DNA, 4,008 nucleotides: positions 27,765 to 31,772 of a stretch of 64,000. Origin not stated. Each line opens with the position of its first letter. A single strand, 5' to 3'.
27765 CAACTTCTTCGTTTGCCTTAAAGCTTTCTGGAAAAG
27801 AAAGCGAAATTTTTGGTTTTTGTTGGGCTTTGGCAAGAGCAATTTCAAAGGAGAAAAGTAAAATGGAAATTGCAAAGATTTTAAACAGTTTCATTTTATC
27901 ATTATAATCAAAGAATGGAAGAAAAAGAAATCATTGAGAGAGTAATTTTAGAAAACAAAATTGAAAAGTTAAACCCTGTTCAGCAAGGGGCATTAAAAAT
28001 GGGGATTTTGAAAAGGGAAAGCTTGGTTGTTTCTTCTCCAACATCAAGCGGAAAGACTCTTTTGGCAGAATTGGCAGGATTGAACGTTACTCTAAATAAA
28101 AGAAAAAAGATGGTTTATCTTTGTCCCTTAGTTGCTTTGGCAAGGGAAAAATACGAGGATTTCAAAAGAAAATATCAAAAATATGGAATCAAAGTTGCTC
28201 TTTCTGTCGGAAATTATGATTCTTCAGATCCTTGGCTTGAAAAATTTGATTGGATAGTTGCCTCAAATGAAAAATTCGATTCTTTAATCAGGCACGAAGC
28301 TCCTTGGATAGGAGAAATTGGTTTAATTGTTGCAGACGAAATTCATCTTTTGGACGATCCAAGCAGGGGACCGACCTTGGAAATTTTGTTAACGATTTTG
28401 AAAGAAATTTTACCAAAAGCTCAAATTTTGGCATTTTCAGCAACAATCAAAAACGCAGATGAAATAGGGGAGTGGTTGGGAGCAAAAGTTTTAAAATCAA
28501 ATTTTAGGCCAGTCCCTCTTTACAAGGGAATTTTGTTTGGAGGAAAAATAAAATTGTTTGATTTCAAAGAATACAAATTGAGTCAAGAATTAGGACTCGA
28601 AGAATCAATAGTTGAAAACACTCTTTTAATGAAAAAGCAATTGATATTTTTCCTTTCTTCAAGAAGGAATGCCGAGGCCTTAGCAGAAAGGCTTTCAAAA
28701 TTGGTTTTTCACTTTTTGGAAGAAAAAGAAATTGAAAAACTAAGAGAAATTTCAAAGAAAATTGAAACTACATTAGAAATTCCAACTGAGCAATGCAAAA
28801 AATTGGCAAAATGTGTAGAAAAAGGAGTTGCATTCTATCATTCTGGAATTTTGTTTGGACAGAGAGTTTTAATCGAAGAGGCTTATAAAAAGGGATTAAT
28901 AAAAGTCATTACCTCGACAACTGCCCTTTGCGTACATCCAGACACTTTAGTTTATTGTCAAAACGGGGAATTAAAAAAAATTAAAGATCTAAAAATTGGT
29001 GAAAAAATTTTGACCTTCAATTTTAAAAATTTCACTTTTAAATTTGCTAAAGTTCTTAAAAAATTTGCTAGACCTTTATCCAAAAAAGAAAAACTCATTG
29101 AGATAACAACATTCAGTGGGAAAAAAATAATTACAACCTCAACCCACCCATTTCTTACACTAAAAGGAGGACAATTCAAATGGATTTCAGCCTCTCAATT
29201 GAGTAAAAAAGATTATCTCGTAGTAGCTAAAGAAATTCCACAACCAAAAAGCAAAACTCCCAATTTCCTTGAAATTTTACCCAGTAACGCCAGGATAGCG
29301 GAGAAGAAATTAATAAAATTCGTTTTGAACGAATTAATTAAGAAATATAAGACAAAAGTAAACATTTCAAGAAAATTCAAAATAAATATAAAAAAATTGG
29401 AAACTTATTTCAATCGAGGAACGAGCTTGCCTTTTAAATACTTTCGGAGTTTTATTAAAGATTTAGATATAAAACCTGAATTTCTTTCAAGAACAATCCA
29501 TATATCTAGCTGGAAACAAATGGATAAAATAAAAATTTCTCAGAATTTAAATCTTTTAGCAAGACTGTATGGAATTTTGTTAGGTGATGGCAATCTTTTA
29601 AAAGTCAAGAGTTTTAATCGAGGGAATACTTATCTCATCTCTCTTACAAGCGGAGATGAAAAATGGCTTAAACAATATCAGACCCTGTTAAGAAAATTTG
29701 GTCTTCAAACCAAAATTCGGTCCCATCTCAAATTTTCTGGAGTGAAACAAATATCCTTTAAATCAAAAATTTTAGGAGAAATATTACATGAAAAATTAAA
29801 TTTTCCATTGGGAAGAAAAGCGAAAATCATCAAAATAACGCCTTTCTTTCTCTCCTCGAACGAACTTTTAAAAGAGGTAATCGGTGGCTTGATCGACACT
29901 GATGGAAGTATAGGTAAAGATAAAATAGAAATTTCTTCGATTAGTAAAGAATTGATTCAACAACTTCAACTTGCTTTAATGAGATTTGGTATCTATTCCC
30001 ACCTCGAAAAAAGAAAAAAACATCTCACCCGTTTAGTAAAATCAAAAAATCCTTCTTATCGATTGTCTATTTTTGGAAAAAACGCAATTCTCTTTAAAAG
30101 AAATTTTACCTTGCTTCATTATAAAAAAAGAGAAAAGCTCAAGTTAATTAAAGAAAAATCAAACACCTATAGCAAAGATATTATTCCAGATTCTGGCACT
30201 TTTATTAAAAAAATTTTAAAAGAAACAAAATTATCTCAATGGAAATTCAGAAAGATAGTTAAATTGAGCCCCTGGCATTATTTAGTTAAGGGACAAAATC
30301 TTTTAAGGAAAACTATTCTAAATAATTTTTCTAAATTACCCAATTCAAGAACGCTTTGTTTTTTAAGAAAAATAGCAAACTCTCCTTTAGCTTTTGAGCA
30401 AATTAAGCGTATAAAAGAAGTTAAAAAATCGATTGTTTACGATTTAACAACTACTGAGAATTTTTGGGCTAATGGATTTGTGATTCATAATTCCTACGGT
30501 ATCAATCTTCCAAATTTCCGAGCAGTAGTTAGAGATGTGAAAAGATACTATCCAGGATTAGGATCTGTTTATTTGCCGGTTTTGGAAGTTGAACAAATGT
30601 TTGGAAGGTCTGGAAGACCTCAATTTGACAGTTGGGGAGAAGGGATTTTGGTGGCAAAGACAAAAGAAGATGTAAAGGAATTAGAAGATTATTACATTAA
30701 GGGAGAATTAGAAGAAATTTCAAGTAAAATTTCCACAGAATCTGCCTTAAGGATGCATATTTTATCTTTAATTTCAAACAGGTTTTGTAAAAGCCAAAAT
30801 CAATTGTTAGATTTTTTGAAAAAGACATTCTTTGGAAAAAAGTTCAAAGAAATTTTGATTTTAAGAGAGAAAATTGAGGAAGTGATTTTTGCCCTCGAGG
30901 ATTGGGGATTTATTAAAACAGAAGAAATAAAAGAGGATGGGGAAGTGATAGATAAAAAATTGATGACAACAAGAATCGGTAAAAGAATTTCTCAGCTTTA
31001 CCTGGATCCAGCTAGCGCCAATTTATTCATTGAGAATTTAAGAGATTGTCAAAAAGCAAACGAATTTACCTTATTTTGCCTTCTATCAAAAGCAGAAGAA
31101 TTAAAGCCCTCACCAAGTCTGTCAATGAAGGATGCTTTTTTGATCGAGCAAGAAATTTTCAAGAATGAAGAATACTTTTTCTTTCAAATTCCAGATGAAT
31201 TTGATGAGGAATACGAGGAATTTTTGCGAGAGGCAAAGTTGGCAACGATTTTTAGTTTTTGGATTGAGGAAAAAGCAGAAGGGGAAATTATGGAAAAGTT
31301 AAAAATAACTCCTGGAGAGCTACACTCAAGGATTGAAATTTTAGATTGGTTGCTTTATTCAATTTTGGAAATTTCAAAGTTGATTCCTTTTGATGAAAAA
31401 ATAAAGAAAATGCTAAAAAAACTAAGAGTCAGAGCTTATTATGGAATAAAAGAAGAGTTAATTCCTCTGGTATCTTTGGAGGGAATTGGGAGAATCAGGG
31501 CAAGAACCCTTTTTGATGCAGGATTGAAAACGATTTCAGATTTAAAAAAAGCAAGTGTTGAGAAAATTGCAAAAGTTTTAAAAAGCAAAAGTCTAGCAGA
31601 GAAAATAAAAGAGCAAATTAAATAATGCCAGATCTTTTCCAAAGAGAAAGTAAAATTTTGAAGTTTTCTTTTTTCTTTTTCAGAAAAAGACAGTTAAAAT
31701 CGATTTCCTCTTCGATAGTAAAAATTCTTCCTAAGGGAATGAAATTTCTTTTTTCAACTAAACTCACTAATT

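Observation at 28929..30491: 521-aa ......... intein inserted in motif V of a Hel308-type helicase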

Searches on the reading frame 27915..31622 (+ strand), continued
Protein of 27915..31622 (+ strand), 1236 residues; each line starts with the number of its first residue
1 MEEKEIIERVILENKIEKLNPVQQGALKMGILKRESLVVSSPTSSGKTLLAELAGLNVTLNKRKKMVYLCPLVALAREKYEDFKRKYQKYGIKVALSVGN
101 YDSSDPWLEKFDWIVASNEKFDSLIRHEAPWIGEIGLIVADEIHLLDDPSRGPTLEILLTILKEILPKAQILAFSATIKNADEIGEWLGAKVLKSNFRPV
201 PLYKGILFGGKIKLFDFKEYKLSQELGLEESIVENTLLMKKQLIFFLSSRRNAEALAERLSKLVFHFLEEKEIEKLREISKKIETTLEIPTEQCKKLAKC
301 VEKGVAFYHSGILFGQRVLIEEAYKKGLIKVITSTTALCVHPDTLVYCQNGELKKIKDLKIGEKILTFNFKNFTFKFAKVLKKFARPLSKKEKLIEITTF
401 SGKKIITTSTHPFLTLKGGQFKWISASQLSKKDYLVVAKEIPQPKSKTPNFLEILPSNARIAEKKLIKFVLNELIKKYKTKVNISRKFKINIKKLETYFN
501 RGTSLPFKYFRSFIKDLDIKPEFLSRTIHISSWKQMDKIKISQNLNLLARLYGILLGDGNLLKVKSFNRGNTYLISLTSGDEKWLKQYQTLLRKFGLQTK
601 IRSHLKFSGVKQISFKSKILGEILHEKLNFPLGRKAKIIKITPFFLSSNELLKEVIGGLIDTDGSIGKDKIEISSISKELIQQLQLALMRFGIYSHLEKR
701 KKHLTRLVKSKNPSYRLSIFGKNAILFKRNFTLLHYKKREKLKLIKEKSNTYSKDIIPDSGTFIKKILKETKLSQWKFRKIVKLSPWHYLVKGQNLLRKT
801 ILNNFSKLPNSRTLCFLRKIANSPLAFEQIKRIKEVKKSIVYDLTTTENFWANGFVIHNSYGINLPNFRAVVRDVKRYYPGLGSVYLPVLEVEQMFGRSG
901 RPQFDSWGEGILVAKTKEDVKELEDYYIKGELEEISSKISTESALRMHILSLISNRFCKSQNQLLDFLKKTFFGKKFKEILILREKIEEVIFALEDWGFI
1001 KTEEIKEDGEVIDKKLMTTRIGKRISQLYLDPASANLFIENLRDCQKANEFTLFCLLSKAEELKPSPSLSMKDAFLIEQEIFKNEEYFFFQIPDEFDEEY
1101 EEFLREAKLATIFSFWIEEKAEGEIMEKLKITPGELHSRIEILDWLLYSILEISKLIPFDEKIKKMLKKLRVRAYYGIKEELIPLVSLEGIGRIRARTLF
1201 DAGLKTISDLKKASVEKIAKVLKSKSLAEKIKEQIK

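Call 77: find_encoding_contigs(protein=P0029, flank=8000, max_places=1)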
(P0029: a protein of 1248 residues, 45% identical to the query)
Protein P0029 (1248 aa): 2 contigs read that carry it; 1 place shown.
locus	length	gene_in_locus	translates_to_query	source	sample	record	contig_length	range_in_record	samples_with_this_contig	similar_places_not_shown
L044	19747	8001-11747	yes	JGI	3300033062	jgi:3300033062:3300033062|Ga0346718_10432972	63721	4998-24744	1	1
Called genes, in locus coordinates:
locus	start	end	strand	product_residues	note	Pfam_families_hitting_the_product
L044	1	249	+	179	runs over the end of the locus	PF00571:CBS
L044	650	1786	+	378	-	PF01751:Toprim (weak), PF13155:Toprim_2 (weak), PF13662:Toprim_4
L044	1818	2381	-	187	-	PF02834:LigT_PEase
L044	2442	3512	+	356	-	PF01637:ATPase_2 (faint), PF13401:AAA_22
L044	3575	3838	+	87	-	PF05239:PRC (weak)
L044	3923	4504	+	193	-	-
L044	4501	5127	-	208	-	PF01300:Sua5_yciO_yrdC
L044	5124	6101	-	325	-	PF00814:TsaD, PF22521:HypF_C_2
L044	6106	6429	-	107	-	-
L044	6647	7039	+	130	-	PF02577:BFN_dom (faint)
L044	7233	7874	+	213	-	-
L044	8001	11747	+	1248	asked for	PF00270:DEAD, PF04851:ResIII, PF22527:DEXQc_Suv3 (weak), PF14890:Intein_splicing, PF14528:LAGLIDADG_3, PF20470:HTH_61 (weak), PF21280:Helicase_dom4_arc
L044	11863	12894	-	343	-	PF13450:NAD_binding_8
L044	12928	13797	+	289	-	-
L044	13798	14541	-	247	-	PF01135:PCMT, PF08704:GCD14, PF02475:TRM5-TYW2_MTfase (weak), PF05175:MTS (faint), PF13847:Methyltransf_31, PF08241:Methyltransf_11, PF08242:Methyltransf_12 (faint), PF13649:Methyltransf_25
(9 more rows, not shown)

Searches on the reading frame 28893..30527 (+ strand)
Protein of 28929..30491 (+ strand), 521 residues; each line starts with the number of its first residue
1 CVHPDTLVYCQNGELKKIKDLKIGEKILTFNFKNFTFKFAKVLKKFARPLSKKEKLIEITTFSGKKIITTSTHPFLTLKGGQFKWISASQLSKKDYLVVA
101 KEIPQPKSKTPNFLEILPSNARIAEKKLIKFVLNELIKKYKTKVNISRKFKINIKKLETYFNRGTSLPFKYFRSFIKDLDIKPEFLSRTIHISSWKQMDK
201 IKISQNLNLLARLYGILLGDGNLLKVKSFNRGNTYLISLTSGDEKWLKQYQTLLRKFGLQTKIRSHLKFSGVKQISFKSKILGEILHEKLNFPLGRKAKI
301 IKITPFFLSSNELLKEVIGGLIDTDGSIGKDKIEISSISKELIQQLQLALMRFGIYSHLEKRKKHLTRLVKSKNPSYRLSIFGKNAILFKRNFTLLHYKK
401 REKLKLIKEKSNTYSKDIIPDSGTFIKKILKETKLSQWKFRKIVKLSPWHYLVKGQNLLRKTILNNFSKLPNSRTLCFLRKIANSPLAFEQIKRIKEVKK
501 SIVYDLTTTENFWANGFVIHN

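Call 4: search_protein_families(library=pfam, proteins=[window:28929-30491:+], max_evalue=0.01)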
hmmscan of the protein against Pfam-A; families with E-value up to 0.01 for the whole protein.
window:28929-30491:+ (521 aa): 5 families
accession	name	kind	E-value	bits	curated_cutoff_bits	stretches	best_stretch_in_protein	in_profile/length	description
PF14890.11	Intein_splicing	-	2e-23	83.4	35.8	1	11-521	4-155/155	Intein splicing domain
PF14528.11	LAGLIDADG_3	-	5.7e-19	68.6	22.5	2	316-381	5-68/82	LAGLIDADG-like domain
PF01079.26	Hint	-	7.7e-06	26.1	29.7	1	1-79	13-90/213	Hint module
PF14527.11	LAGLIDADG_WhiA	-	8.3e-05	23.1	23.2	0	325-373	12-64/93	WhiA LAGLIDADG-like domain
PF07591.16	PT-HINT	-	8.9e-05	23.2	27.7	1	15-99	8-89/137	Pretoxin HINT domain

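Call 5: search_protein_families(library=ncbifam, proteins=[window:28929-30491:+], max_evalue=0.01)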
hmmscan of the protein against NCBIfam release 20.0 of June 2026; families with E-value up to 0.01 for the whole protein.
window:28929-30491:+ (521 aa): 12 families
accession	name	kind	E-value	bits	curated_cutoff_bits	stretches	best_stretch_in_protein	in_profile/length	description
NF011418.0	PRK14845.1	equivalog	9e-26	89.9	756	1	14-414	56-318/1049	translation initiation factor IF-2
NF011491.0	PRK14898.1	equivalog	8.1e-22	77.1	783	1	52-521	148-543/860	DNA-directed RNA polymerase subunit A''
NF005852.0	PRK07773.1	equivalog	4.4e-16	58.3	780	2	325-521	630-826/886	replicative DNA helicase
NF045703.1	rSAM_Tes_intein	exception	5e-12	44.5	1700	1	22-417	199-567/1040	tetraether lipid synthase Tes, intein-containing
NF038162.1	RtcB_rel_intein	exception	9.6e-12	43.7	1150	1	1-81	95-175/961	intein-containing RtcB family protein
NF003157.0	PRK04132.1-2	equivalog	8.9e-11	40.4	1103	1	210-411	172-360/864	replication factor C small subunit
TIGR01445.1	intein_Nterm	domain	5.5e-10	40.1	24.5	1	1-77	1-83/83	intein N-terminal splicing region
NF011287.0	PRK14698.1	equivalog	2.2e-09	35.9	1238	1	195-384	377-551/1017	V-type ATP synthase subunit A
NF003159.0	PRK04132.1-4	equivalog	1e-08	33.7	999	1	210-444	180-386/852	replication factor C small subunit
NF038098.1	GyrA_w_intein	exception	7.6e-07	27.4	1850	1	270-521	291-537/1232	intein-containing DNA gyrase subunit A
NF038136.1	rSAM_Rv_intein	exception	5.6e-06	25.5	700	1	1-102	76-175/574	intein-containing Rv2578c family radical SAM protein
TIGR01443.1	intein_Cterm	domain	0.0058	16.8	15.6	0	503-521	2-23/24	intein C-terminal splicing region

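Call 24: find_related_loci(query=A1, collection=genome_contigs, flank=3000)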
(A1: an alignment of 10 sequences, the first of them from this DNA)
Query A1 (545 aa) in genome_contigs; peptide patterns used: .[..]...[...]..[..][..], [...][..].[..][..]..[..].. (x = any residue, [..] = any of these).
243 stretches matched a pattern; 33 encode a relative of the query (tblastn E <= 1e-3); 32 distinct loci.
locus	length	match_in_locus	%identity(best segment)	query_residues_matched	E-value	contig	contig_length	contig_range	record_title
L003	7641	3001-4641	64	1-545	0e+0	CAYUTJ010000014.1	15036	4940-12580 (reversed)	MAG TPA_asm: uncultured Candidatus Saccharibacteria bacterium isolate binchicken_co6_434 genome assembly, contig: NODE_4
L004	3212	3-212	99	476-545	2e-39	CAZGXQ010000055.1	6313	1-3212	MAG TPA_asm: uncultured Candidatus Saccharibacteria bacterium isolate binchicken_co25_108 genome assembly, contig: k141_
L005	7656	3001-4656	23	10-545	1e-33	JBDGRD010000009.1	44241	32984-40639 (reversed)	MAG: Candidatus Nanohaloarchaea archaeon isolate DAL-Ass_40_74C4R DAL-Ass_40_74C4R_9, whole genome shotgun sequence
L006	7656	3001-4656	24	10-545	1e-33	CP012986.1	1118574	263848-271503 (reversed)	Nanohaloarchaea archaeon SG9, complete genome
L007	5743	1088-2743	24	10-545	8e-30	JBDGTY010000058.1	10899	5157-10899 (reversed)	MAG: Candidatus Nanohalobium sp. isolate DAL-WCL_33_80C1R DAL-WCL_33_80C1R_58, whole genome shotgun sequence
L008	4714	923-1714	45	1-545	8e-30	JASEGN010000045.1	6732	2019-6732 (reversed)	MAG: Candidatus Aenigmatarchaeota archaeon isolate Yes49-35 NODE_45_length_6732_cov_4.602366, whole genome shotgun seque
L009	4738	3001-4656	24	10-545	7e-35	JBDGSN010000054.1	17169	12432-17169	MAG: Candidatus Nanohaloarchaea archaeon isolate DAL-WCL_22_80C3R DAL-WCL_22_80C3R_54, whole genome shotgun sequence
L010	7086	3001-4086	23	12-374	9e-15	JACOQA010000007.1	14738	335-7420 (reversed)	MAG: Candidatus Nanohaloarchaea archaeon isolate MAG_AT22 7, whole genome shotgun sequence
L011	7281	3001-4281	25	1-545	3e-12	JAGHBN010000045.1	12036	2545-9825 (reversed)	MAG: Thermococcus sp. isolate AUK257 PB_MBMC_211_c_000000000337, whole genome shotgun sequence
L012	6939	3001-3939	26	213-534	1e-11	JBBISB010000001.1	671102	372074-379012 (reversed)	MAG: Candidatus Iainarchaeum archaeon isolate FAS170219_bin_363 NODE_1_length_671102_cov_21.388244, whole genome shotgun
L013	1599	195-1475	24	1-545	2e-11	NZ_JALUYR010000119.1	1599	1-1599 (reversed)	MAG: Thermococcus sp. isolate 132-544_maxbin2_scaf2bin.015 132-544_scaffold_62654_c1, whole genome shotgun sequence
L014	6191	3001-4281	37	1-545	5e-10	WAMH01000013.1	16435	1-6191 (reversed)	MAG: Thermococcus sp. isolate S017_7 k151_106826, whole genome shotgun sequence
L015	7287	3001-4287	25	1-545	2e-9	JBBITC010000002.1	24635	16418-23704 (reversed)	MAG: Candidatus Aenigmatarchaeota archaeon isolate STF170223_bin_388 NODE_487_length_24635_cov_4.949715, whole genome sh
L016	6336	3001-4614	37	2-545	6e-9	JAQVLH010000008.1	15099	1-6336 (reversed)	MAG: Candidatus Nanoarchaeia archaeon isolate STF1_105 NODE_10815_length_15099_cov_2.910366_Sandtown_F1, whole genome sh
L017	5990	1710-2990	41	1-545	2e-8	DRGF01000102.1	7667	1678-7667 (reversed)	MAG TPA_asm: Thermococcus sp. isolate HyVt-34 Ga0136651_10004469, whole genome shotgun sequence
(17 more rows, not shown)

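Call 52: predict_structure(alignment_id=A1)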
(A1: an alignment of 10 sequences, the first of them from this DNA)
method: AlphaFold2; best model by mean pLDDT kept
length: 545 residues; sequences in the alignment: 10
mean_pLDDT: 84.5   pTM: 0.85
mean pLDDT of the five models: 84.5, 82.9, 80.0, 72.5, 70.3
residues with pLDDT >= 90: 256; 70-90: 230; 50-70: 27; < 50: 32
segments of 3 or more residues with pLDDT < 50: 1-11, 379-384, 424-427, 535-545
pLDDT, mean of each block of 10 residues (from residue 1): 32 82 92 93 88 88 85 93 88 85 92 85 84 87 93 94 91 81 93 84 77 87 93 84 79 85 92 88 86 91 77 84 94 87 86 91 92 70 63 88 88 84 59 92 94 92 90 89 91 91 93 85 88 51 28
secondary structure, 60 per line:
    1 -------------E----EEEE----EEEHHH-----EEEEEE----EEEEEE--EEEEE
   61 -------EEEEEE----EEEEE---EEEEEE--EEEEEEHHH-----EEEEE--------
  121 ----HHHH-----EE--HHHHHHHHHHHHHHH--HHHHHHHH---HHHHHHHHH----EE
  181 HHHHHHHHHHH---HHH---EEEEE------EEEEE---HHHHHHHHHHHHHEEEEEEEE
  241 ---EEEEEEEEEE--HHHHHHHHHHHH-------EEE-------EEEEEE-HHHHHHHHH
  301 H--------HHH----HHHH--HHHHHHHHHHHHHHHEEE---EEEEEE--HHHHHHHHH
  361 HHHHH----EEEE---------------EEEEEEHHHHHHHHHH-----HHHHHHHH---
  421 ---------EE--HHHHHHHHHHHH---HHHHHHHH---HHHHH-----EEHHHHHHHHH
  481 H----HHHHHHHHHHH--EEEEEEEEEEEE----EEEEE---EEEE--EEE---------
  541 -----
elements in order: E19-22 E27-29 E38-43 E48-53 E56-60 E68-73 E78-82 E86-91 E94-99 E108-112 H125-128 H138-152 H155-162 H166-174 H181-191 E201-205 E212-216 H220-232 E233-240 E244-253 H256-267 E275-277 E285-290 H292-301 H317-320 H323-337 E338-340 E344-349 H352-365 E370-373 E389-394 H395-404 H410-417 H434-445 H449-456 H460-464 H472-481 H486-496 E499-510 E515-519 E523-526 E529-531

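Call 54: search_protein_representatives(protein=window:28929-30491:+)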
Query: 521 residues. Proteins with E-value up to 0.001 (for the whole library): 2328; up to 1e-10: 426; up to 1e-30: 22. The best 150 are listed.
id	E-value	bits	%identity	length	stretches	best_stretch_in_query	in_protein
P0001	0.0e+00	1120.7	100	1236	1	1-521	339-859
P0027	4.5e-112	392.0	43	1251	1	1-521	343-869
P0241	2.1e-43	165.5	29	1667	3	51-521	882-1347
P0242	1.1e-41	159.9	32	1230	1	1-521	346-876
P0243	8.3e-41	156.9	30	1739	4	50-521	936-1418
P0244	1.6e-39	152.7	30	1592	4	224-521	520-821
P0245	3.8e-39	151.5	31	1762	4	44-521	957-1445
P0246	6.1e-38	147.5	29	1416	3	42-430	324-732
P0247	7.5e-37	143.9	31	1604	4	210-521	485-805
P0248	1.7e-36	142.7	27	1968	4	20-521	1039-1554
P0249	1.9e-36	142.6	33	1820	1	1-521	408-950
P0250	1.3e-34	136.6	32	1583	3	2-521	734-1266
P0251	1.9e-33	132.7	30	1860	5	25-465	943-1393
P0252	4.0e-33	131.6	29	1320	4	228-521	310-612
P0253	5.0e-33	131.3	29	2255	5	49-430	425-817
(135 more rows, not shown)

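Call 55: fold_search(model_id=the predicted structure, library=pdb)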
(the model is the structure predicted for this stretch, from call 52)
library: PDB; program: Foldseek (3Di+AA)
matches with E <= 10: 455; with E <= 0.001: 121
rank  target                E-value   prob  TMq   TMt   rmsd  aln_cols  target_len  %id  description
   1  2cw7                  1.6e-21  1.00  0.60  0.61   7.3       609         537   17  Crystal structure of intein homing endonuclease II (released 2006-04-18)
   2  7qss                  3.1e-21  1.00  0.60  0.74   5.0       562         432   20  Crystal structure of homing endonuclease-associated TliVMA intein (C1A) (released 2022-03-30)
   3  7qsu                  4.4e-19  1.00  0.52  0.75   6.1       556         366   18  Crystal structure of homing endonuclease-associated TliVMA intein (C1A, d333-339) (released 2022-03-30)
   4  1dq3                  6.1e-18  1.00  0.53  0.62   6.6       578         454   15  CRYSTAL STRUCTURE OF AN ARCHAEAL INTEIN-ENCODED HOMING ENDONUCLEASE PI-PFUI (released 2000-07-05)
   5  7qst                  5.6e-14  1.00  0.48  0.69   6.3       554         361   15  Crystal structure of homing endonuclease-associated PhoVMA intein (C1A) (released 2022-03-30)
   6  1ef0_A                7.7e-12  1.00  0.38  0.47  25.1       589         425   12  CRYSTAL STRUCTURE OF PI-SCEI MINIPRECURSOR (released 2000-06-07)
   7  1vde_B                3.8e-11  1.00  0.38  0.46  24.9       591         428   12  PI-SCEI, A HOMING ENDONUCLEASE WITH PROTEIN SPLICING ACTIVITY (released 1998-04-08)
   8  1vde_A                2.2e-10  1.00  0.36  0.44  23.6       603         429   13  PI-SCEI, A HOMING ENDONUCLEASE WITH PROTEIN SPLICING ACTIVITY (released 1998-04-08)
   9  1jva_B                5.2e-10  1.00  0.36  0.44  25.1       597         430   11  CRYSTAL STRUCTURE OF THE VMA1-DERIVED ENDONUCLEASE BEARING THE N AND C EXTEIN PROPEPTIDES (released 2002-08-29)
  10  1lws_A                1.6e-09  1.00  0.37  0.45  23.9       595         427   12  Crystal structure of the intein homing endonuclease PI-SceI bound to its recognition sequence (released 2002-09-27)
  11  1ef0_B                2.5e-09  1.00  0.36  0.47  23.7       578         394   12  CRYSTAL STRUCTURE OF PI-SCEI MINIPRECURSOR (released 2000-06-07)
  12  1um2_B                2.8e-09  1.00  0.36  0.45  24.5       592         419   11  Crystal Structure of the Vma1-Derived Endonuclease with the Ligated Extein Segment (released 2004-09-22)
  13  1dfa                  1.9e-08  1.00  0.35  0.45  18.7       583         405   12  CRYSTAL STRUCTURE OF PI-SCEI IN C2 SPACE GROUP (released 1999-12-08)
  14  1jva_A                2.1e-08  1.00  0.37  0.44  23.2       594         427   11  CRYSTAL STRUCTURE OF THE VMA1-DERIVED ENDONUCLEASE BEARING THE N AND C EXTEIN PROPEPTIDES (released 2002-08-29)
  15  1um2_A                2.4e-08  1.00  0.38  0.47  22.6       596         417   10  Crystal Structure of the Vma1-Derived Endonuclease with the Ligated Extein Segment (released 2004-09-22)
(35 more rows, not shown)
